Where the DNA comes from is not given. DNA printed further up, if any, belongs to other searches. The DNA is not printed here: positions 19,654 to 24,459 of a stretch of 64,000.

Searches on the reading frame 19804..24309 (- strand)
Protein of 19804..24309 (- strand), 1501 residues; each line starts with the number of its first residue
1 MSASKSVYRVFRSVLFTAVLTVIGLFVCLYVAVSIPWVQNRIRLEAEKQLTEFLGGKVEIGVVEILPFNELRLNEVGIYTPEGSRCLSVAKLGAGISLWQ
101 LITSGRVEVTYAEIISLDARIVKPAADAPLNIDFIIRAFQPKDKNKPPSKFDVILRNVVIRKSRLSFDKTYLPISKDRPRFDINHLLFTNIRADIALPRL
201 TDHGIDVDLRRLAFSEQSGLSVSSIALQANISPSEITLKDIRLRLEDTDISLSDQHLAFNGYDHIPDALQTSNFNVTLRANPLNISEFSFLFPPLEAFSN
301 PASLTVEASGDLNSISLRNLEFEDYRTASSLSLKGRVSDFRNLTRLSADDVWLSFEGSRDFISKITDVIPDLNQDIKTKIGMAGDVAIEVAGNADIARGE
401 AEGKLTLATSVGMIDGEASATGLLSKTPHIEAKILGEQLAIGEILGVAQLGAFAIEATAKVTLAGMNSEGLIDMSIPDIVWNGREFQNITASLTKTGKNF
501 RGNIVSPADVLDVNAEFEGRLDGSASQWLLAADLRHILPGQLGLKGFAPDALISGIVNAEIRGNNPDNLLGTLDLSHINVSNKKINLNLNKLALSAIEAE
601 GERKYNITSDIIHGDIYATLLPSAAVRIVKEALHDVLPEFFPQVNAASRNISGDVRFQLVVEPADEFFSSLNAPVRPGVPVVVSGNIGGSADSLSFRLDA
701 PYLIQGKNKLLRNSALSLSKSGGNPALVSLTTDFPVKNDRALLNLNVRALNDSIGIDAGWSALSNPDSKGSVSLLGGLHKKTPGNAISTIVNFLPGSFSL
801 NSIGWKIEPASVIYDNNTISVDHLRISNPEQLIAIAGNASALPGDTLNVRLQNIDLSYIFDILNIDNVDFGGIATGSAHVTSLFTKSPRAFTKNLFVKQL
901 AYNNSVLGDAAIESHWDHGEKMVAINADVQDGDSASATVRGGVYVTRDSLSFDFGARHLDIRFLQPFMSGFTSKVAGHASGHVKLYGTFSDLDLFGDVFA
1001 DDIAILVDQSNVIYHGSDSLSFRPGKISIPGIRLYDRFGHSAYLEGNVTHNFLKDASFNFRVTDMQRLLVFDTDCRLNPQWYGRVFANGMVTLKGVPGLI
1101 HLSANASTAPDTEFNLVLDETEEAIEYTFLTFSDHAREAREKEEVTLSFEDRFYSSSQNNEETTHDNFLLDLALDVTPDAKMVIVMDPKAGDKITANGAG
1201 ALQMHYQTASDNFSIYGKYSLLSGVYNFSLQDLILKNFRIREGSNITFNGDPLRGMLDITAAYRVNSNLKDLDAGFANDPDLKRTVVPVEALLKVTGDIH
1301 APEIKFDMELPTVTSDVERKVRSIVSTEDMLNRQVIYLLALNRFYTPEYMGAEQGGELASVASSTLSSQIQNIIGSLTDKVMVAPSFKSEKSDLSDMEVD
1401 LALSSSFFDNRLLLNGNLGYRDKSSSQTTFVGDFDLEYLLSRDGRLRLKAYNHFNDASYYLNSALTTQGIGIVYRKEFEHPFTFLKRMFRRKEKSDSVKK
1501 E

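Call 85: search_protein_families(library=pfam, proteins=[window:19804-24309:-], max_evalue=0.00001)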
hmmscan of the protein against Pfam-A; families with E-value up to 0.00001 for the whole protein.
window:19804-24309:- (1501 aa): 2 families
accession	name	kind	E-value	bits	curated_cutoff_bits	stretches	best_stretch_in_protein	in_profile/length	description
PF04357.19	TamB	-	5.2e-50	171.2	22.4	1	1039-1478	10-381/381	TamB, inner membrane protein subunit of TAM complex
PF05359.17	DUF748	-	3.9e-13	48.8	50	1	18-214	16-200/1037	Domain of Unknown Function (DUF748)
